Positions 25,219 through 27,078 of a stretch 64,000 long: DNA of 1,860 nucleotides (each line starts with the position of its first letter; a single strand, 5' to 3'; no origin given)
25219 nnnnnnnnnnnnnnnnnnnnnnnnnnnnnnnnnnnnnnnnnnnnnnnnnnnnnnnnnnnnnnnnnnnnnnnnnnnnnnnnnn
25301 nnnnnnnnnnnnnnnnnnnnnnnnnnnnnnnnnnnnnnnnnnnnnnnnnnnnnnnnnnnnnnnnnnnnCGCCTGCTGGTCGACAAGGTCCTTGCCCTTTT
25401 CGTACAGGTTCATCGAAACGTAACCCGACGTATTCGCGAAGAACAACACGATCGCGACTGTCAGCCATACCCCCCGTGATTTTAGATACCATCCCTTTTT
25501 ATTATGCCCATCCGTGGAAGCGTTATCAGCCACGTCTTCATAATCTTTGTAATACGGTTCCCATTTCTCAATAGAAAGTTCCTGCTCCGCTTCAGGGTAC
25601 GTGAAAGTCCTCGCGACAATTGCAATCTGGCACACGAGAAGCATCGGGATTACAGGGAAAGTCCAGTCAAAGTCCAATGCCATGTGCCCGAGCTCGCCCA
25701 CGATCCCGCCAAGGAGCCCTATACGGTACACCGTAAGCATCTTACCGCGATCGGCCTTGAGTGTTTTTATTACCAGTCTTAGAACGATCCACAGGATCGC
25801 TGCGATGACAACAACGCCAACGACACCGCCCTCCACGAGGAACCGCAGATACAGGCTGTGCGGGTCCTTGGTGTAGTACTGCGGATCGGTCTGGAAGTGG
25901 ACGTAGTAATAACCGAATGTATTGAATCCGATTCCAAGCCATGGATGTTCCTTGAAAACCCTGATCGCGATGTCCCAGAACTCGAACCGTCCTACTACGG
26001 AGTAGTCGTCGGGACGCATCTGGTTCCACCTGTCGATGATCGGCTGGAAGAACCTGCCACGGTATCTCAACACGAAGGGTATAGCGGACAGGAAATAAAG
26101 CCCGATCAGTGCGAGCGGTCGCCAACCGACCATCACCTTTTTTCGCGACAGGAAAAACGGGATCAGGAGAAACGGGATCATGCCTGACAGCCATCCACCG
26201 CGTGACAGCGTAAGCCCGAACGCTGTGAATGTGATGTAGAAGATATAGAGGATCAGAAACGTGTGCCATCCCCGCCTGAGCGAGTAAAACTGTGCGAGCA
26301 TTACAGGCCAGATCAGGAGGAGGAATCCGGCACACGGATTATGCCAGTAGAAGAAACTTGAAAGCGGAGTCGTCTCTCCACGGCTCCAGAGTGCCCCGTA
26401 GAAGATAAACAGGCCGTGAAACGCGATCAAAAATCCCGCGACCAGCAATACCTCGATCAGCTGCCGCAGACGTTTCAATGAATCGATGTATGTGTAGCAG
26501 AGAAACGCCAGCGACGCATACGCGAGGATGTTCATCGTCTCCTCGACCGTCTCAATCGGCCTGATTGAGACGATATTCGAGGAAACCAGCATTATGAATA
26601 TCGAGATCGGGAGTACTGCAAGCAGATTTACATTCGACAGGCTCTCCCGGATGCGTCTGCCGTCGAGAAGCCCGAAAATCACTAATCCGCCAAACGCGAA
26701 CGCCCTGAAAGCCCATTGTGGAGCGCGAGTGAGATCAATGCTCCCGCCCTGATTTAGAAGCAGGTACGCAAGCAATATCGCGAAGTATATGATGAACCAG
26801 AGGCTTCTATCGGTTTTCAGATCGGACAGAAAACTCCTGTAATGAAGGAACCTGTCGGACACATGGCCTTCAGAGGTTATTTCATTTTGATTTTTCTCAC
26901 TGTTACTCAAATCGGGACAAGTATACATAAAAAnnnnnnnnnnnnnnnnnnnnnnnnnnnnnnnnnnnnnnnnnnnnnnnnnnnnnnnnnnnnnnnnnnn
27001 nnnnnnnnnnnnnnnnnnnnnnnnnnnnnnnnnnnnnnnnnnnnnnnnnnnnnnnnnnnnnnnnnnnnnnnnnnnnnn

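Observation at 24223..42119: Protein-modification genes flank and interrupt the pilin-like cluster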

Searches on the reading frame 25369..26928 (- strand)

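Call 96: search_protein_families(library=pfam, proteins=[window:25369-26928:-], max_evalue=10)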
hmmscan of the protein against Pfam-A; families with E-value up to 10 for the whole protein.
window:25369-26928:- (520 aa): 2 families
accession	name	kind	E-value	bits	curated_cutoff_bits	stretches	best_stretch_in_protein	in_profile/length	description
PF04932.20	Wzy_C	-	7.5e-22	78.2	31.7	1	230-375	3-148/149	O-Antigen ligase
PF17988.6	VEGFR-2_TMD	-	0.13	12.1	25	1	370-391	11-32/35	VEGFR-2 Transmembrane domain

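Call 97: search_protein_families(library=ncbifam, proteins=[window:25369-26928:-], max_evalue=10)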
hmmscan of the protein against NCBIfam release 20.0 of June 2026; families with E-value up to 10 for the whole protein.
window:25369-26928:- (520 aa): 2 families
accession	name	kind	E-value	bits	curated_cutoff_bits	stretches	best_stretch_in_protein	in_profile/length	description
TIGR03097.1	PEP_O_lig_1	hypoth_equivalog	4.6e-16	58.7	188.1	1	84-393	57-355/408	putative O-glycosylation ligase, exosortase A system-associated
TIGR00947.1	2A73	equivalog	1.4e-14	54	366.4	1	79-441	48-422/425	IctB family putative bicarbonate transporter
